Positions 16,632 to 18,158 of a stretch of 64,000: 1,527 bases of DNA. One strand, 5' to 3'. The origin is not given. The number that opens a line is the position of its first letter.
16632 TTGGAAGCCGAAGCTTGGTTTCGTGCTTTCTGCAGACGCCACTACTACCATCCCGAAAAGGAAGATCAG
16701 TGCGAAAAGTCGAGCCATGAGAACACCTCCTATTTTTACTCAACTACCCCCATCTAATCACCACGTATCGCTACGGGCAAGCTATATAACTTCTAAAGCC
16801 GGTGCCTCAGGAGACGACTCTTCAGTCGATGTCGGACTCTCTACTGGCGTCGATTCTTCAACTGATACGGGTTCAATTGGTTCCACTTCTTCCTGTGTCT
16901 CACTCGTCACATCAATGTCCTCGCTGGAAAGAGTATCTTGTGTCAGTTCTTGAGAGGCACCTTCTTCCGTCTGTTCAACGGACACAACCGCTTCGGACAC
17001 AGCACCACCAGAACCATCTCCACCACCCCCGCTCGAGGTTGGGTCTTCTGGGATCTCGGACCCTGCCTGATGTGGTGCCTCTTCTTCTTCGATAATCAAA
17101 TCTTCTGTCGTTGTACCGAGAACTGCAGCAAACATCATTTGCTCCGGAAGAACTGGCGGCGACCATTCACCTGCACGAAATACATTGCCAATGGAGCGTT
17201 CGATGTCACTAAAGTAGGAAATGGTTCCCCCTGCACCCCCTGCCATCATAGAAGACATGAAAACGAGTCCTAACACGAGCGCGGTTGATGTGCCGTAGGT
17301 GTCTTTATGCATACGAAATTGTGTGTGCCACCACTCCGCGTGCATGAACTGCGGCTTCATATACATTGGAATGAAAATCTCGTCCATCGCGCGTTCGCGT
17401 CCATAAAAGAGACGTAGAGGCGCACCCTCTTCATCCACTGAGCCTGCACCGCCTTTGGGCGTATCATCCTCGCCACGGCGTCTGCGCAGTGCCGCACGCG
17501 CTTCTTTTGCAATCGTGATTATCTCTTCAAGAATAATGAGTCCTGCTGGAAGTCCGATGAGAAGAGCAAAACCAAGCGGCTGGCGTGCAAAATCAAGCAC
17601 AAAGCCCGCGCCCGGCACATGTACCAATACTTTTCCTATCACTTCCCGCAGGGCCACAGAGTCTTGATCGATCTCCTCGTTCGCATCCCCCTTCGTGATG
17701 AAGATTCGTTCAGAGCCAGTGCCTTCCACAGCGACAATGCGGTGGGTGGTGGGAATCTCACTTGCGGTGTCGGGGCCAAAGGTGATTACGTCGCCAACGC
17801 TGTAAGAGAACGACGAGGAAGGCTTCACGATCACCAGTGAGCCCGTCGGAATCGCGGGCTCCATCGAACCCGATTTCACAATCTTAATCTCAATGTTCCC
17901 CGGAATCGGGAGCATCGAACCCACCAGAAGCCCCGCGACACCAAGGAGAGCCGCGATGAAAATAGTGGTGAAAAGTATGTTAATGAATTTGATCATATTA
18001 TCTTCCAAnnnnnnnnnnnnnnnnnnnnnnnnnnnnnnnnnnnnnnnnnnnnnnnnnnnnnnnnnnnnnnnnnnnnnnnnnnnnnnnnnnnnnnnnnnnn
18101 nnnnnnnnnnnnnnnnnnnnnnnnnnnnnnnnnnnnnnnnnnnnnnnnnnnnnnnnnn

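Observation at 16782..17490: SipW ORF continues in frame into a second, substrate-like module with its own SipW-cognate signal motif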

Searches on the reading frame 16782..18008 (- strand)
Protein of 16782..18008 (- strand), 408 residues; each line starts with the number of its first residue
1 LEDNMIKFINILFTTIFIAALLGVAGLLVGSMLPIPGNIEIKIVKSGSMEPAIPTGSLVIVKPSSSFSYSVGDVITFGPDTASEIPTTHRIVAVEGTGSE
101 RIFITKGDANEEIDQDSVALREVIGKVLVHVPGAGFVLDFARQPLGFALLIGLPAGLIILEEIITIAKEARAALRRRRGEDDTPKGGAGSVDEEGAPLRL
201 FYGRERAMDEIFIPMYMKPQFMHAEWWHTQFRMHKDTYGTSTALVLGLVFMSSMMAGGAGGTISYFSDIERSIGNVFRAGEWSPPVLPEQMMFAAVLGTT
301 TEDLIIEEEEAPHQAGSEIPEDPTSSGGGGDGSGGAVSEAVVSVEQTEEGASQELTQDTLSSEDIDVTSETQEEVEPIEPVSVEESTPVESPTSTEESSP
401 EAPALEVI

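Call 3: search_protein_families(library=ncbifam, proteins=[window:16782-18008:-], max_evalue=0.1)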
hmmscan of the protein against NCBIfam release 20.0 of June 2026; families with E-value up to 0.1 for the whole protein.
window:16782-18008:- (408 aa): 4 families
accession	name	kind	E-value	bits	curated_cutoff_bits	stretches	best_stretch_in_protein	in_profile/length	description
TIGR02228.1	sigpep_I_arch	equivalog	4.8e-28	98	51.85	1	10-165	5-157/158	signal peptidase I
NF046067.1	SigPepSipWBacil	equivalog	6.8e-28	97.5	190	1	10-173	10-172/189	signal peptidase I SipW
TIGR02227.1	sigpep_I_bact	equivalog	3.3e-05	23.8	47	1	39-96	20-79/162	signal peptidase I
TIGR04088.1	cognate_SipW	domain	0.0071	16.5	19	1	255-282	8-34/34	SipW-dependent-type signal peptide-containing protein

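Call 4: search_protein_families(library=pfam, proteins=[window:16782-18008:-], max_evalue=0.1)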
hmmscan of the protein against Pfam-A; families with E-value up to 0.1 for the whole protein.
window:16782-18008:- (408 aa): 2 families
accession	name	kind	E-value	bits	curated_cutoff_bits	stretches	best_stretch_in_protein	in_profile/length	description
PF10502.14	Peptidase_S26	-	0.0011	19.4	22.9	1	40-97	24-83/168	Signal peptidase, peptidase S26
PF00717.28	Peptidase_S24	-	0.015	15.4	23.3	1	43-75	39-69/116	Peptidase S24-like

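Call 5: find_homologous_proteins(query=window:16782-18008:-)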
Query window:16782-18008:- (408 aa): 570 proteins with E <= 0.001 among 8000 candidates; the best 120 are listed.
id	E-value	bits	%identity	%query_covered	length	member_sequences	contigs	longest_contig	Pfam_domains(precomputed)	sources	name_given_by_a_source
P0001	5.8e-257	870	100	99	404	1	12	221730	-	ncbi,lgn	-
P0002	1.1e-161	557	71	87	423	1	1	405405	-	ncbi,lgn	-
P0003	5.6e-159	548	78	78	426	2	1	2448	-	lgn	-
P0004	9.7e-158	544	69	92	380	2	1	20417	-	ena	-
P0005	5.8e-122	426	66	71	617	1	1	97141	PF00932.26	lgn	-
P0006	1.1e-119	418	67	69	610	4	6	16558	PF00717.29,PF00932.26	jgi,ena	-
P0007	5.0e-117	410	66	71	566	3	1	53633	PF00932.26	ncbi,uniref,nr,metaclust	ncbi:signal peptidase I [Candidatus Kaiserbacteria bacterium RIFCSPHIGHO2_01_FULL_56_24]|uniref:Sign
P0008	5.2e-117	410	69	69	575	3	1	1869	PF00932.26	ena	-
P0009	9.4e-117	409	58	85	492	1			PF00932.26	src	-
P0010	1.7e-115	405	63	72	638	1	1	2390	PF00932.26,PF10502.15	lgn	-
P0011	3.4e-111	391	61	72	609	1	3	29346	PF00932.26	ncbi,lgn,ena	ncbi:MAG: signal peptidase I [Patescibacteria group bacterium]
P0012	1.5e-109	385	55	86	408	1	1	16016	-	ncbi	-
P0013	3.3e-106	374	62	70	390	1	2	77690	-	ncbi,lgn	ncbi:MAG: signal peptidase I [Minisyncoccia bacterium]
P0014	1.5e-105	372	50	99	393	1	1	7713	-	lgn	-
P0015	2.3e-105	371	63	70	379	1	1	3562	-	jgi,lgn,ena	-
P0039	1.4e-91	326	53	72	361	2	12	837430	PF00717.29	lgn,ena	-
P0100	1.0e-58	218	49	67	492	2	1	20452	-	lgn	-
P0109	1.9e-56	210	63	38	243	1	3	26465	-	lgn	-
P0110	3.4e-56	209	58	42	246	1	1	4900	PF00717.29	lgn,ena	-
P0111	5.8e-56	209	45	67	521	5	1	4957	-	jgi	jgi:signal peptidase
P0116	3.0e-55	206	42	67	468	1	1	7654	-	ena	-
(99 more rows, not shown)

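Call 25: find_encoding_contigs(protein=P0001, flank=8000, max_places=3)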
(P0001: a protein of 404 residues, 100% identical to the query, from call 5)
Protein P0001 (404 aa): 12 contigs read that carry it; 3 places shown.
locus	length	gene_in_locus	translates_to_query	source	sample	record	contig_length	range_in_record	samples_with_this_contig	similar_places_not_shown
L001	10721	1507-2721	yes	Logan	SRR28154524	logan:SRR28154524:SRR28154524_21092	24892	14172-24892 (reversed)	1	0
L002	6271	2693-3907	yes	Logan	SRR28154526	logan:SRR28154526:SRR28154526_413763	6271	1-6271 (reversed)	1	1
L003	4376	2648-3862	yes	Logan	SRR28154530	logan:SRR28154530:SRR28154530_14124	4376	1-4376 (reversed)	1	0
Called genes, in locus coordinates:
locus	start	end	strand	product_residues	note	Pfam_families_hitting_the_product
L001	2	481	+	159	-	?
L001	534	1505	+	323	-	-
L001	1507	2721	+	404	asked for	-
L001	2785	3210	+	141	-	PF00595:PDZ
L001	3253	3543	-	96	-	-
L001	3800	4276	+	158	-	PF02381:MraZ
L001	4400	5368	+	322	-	PF01795:Methyltransf_5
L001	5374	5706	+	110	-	-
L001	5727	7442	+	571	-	PF03717:PBP_dimer (weak), PF00905:Transpeptidase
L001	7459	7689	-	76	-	-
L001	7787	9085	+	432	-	PF08245:Mur_ligase_M, PF02875:Mur_ligase_C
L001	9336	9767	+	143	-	-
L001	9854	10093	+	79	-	-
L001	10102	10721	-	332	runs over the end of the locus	PF00078:RVT_1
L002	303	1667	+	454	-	-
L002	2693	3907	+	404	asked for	-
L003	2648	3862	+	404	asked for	-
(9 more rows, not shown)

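Call 26: find_encoding_contigs(protein=P0039, flank=8000, max_places=2)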
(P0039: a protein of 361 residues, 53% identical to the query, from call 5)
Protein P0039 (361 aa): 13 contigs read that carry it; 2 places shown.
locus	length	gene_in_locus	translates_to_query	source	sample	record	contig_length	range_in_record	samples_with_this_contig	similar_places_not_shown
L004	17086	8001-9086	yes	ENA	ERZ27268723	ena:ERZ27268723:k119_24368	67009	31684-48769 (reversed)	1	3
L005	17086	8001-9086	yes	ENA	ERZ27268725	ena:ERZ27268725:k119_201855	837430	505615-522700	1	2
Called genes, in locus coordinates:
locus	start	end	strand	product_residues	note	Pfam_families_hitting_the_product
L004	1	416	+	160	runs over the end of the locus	PF27854:Heavy_Cys_CGP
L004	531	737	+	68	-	-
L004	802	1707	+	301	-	PF01180:DHO_dh, PF03060:NMO (weak)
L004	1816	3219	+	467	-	PF01979:Amidohydro_1 (faint)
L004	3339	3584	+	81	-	-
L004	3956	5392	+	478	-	-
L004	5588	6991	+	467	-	-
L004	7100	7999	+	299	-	-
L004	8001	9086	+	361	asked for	PF00717:Peptidase_S24 (weak)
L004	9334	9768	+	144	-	PF02381:MraZ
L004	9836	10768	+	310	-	PF01795:Methyltransf_5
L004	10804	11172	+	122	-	-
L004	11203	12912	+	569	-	PF03717:PBP_dimer (weak), PF00905:Transpeptidase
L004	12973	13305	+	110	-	-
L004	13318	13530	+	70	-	-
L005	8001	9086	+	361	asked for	PF00717:Peptidase_S24 (weak)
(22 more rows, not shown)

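Call 28: predict_structure(alignment_id=A1)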
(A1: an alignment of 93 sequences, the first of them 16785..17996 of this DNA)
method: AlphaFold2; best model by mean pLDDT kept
length: 404 residues; sequences in the alignment: 93
mean_pLDDT: 69.0   pTM: 0.48
mean pLDDT of the five models: 69.0, 67.5, 67.2, 67.0, 66.9
residues with pLDDT >= 90: 67; 70-90: 136; 50-70: 115; < 50: 86
segments of 3 or more residues with pLDDT < 50: 182-184, 288-290, 292-298, 300-304, 314-316, 320-336, 340-343, 345-368, 390-392
pLDDT, mean of each block of 10 residues (from residue 1): 79 82 81 83 81 90 89 82 91 94 79 93 94 89 86 86 91 68 50 70 86 68 59 66 75 58 56 57 56 46 48 48 44 45 45 42 47 54 54 54 52
secondary structure, 60 per line:
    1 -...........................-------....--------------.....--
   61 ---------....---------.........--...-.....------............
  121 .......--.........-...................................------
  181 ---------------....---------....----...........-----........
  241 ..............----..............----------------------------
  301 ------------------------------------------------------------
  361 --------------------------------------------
elements in order: H2-28 E36-39 E54-58 E70-73 E83-91 E98-102 E109-115 E119-127 H130-138 H140-174 E196-199 E209-212 H217-227 H233-254 H259-272

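Call 35: search_protein_families(library=ncbifam, proteins=[P0111, P0116, P0100], max_evalue=0.1)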
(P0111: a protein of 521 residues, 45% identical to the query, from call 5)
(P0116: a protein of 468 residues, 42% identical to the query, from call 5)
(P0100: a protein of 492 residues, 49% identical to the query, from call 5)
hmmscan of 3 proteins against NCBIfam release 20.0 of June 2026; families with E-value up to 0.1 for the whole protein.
P0111 (521 aa): 3 families
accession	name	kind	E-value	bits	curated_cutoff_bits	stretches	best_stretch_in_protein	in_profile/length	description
NF046067.1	SigPepSipWBacil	equivalog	3.7e-29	101.6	190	1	1-173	1-175/189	signal peptidase I SipW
TIGR02228.1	sigpep_I_arch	equivalog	4.1e-28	98.2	51.85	1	11-162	7-157/158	signal peptidase I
TIGR02227.1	sigpep_I_bact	equivalog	0.00044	20.2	47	1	22-91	4-77/162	signal peptidase I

P0116 (468 aa): 3 families
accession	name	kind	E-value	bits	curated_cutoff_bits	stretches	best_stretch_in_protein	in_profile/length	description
NF046067.1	SigPepSipWBacil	equivalog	5e-34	117.5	190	1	6-175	11-181/189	signal peptidase I SipW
TIGR02228.1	sigpep_I_arch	equivalog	4e-32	111.3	51.85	1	6-154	6-153/158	signal peptidase I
TIGR02227.1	sigpep_I_bact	equivalog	0.038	13.8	47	1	35-85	21-75/162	signal peptidase I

P0100 (492 aa): 4 families
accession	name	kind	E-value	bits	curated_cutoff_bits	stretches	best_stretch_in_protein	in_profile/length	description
TIGR02228.1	sigpep_I_arch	equivalog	3e-31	108.4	51.85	1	5-157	5-157/158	signal peptidase I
NF046067.1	SigPepSipWBacil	equivalog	4.6e-31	107.9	190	1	34-174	38-181/189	signal peptidase I SipW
TIGR02227.1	sigpep_I_bact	equivalog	1.1e-05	25.3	47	1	31-89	17-80/162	signal peptidase I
TIGR04088.1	cognate_SipW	domain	1.5e-05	25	19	1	240-269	3-31/34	SipW-dependent-type signal peptide-containing protein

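Call 36: search_protein_families(library=pfam, proteins=[P0111, P0116, P0100], max_evalue=0.1)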
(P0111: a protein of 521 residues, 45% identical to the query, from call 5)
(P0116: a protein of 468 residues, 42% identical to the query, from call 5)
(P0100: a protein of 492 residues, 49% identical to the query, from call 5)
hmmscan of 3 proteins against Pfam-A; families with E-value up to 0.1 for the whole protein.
P0111 (521 aa): 2 families
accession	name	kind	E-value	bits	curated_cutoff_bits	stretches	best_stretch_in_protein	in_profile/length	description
PF00717.28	Peptidase_S24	-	0.023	14.8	23.3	1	40-78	37-75/116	Peptidase S24-like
PF10502.14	Peptidase_S26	-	0.048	14.1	22.9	0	29-91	14-80/168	Signal peptidase, peptidase S26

P0116 (468 aa): 2 families
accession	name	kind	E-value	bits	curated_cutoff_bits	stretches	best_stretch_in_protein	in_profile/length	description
PF00717.28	Peptidase_S24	-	0.015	15.4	23.3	1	30-74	31-75/116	Peptidase S24-like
PF11364.13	DUF3165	-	0.043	14.6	25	1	2-38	24-60/81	Protein of unknown function (DUF3165)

P0100 (492 aa): 2 families
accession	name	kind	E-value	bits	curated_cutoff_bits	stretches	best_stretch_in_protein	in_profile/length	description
PF00717.28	Peptidase_S24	-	0.0025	17.9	23.3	1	38-73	39-74/116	Peptidase S24-like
PF10502.14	Peptidase_S26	-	0.018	15.4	22.9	1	27-89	16-83/168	Signal peptidase, peptidase S26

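Call 39: find_encoding_contigs(protein=P0109, flank=7000, max_places=1)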
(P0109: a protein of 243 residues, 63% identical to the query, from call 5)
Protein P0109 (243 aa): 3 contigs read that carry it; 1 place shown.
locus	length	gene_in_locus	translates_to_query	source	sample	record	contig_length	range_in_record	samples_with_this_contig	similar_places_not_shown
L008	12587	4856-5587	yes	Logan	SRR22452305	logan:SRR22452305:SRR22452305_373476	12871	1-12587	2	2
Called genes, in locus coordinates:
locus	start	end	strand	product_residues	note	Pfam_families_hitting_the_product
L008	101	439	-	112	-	-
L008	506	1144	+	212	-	-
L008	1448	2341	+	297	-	PF12389:Peptidase_M73 (weak)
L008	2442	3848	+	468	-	PF12389:Peptidase_M73 (faint)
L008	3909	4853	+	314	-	-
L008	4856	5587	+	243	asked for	-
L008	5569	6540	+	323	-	-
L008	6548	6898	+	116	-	PF04828:GFA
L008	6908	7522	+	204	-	PF13489:Methyltransf_23, PF03848:TehB (weak), PF13847:Methyltransf_31, PF08241:Methyltransf_11, PF08242:Methyltransf_12, PF13649:Methyltransf_25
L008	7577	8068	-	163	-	-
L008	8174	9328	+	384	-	PF26514:DUF8173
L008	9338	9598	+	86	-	-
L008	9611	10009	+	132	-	PF07883:Cupin_2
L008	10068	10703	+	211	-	PF00753:Lactamase_B, PF13483:Lactamase_B_3, PF12706:Lactamase_B_2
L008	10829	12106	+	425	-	PF21269:TreT_GT1, PF00534:Glycos_transf_1, PF13692:Glyco_trans_1_4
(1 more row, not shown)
